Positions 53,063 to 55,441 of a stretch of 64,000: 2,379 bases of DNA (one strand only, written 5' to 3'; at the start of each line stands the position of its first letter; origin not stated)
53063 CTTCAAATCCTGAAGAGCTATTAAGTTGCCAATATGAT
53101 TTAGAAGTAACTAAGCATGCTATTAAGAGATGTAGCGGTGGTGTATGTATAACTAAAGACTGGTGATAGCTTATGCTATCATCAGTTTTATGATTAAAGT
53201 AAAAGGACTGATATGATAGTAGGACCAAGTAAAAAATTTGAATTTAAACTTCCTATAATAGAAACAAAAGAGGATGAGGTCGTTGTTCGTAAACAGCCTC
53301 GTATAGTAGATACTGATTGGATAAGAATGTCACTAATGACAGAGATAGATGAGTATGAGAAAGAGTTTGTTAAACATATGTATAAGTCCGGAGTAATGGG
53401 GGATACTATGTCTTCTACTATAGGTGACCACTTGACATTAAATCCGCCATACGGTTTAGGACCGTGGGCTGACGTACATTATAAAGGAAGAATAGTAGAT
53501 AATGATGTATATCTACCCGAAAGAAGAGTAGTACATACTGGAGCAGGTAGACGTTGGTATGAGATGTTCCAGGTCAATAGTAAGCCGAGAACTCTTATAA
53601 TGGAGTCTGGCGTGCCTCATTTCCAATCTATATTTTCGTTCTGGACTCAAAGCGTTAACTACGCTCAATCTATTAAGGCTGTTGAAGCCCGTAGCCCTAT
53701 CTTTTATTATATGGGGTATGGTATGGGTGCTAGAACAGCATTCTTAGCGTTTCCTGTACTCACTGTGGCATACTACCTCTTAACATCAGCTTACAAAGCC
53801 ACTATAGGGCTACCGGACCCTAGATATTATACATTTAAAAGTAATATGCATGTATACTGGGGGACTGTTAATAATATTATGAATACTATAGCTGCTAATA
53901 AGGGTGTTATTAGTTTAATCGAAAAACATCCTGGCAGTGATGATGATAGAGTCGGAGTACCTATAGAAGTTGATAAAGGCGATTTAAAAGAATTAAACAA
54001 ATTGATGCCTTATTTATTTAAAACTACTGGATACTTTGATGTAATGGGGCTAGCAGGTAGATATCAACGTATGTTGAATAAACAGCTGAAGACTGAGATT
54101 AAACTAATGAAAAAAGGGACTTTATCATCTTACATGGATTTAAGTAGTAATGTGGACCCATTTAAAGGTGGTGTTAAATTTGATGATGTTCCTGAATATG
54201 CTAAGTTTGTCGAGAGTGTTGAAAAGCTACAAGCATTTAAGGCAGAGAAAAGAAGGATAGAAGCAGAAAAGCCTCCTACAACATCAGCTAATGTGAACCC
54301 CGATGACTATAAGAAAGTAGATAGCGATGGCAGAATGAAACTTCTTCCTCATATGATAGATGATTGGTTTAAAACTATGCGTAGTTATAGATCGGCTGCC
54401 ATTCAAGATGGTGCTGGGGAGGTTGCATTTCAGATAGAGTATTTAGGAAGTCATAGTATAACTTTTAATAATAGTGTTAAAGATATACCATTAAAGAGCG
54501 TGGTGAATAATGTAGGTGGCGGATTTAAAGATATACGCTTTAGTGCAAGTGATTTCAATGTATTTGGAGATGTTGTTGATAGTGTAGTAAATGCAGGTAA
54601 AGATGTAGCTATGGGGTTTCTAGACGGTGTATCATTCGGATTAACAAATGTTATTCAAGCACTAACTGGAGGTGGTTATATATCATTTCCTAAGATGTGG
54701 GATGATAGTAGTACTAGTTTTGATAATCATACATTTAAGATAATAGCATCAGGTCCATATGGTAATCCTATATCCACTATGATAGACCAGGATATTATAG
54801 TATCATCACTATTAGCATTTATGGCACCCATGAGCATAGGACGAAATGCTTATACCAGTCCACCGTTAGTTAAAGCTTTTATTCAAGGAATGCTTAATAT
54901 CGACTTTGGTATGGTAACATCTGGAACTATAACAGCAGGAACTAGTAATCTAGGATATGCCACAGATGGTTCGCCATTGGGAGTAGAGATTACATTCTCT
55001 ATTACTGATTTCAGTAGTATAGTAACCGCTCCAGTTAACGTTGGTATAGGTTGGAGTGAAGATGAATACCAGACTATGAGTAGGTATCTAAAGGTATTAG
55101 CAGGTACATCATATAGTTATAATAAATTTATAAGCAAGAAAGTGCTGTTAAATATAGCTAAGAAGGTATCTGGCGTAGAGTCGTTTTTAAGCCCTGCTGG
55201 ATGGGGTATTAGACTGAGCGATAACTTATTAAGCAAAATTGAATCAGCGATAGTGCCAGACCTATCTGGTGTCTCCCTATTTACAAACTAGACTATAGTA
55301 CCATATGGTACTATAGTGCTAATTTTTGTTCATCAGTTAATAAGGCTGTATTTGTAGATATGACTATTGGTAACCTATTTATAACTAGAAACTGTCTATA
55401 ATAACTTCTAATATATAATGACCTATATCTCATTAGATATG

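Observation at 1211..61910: Window-wide family of stop-codon-overlapping palindromic hairpins, mostly lacking an adjacent U-tract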

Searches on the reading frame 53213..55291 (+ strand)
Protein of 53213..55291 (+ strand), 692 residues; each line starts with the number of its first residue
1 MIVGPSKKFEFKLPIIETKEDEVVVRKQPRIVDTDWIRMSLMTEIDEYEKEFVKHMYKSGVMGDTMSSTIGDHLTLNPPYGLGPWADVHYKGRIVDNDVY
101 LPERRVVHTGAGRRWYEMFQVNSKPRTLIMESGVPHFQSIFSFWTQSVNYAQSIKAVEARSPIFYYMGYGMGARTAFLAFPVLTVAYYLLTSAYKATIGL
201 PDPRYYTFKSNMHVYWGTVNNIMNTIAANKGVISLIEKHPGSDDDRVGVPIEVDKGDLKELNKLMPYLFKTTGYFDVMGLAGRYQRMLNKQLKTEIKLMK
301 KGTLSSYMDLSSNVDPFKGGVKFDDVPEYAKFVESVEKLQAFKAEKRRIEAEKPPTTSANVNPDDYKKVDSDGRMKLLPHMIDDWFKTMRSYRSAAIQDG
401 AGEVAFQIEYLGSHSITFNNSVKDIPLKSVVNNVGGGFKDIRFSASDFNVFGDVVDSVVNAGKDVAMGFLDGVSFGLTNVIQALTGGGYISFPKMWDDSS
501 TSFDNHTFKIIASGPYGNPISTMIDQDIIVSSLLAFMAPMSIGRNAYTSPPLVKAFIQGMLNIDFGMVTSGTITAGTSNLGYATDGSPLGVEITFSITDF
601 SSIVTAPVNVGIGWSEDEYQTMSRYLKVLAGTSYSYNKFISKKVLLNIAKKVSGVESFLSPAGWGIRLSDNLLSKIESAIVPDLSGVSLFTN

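Call 5: search_protein_families(library=pfam, proteins=[window:53213-55291:+])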
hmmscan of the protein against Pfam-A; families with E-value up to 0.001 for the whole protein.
window:53213-55291:+ (692 aa): 0 families

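Call 23: find_related_loci(query=window:53213-55291:+, collection=viral_contigs, flank=4000)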
Query window:53213-55291:+ (692 aa) in viral_contigs; peptide patterns used: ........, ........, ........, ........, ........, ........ (x = any residue, [..] = any of these).
2 stretches matched a pattern, but none encodes a relative of the query by tblastn (E <= 1e-3).

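Call 32: search_protein_families(library=phrogs, proteins=[window:53213-55291:+], max_evalue=0.00001)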
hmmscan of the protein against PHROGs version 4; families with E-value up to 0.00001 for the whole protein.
window:53213-55291:+ (692 aa): 2 families
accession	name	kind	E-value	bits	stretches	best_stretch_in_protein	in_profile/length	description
phrog_3181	-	unknown function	1.9e-100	338.4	2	352-681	364-697/703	-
phrog_20401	-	head and packaging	1.6e-18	67.6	1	418-653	217-451/473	virion structural protein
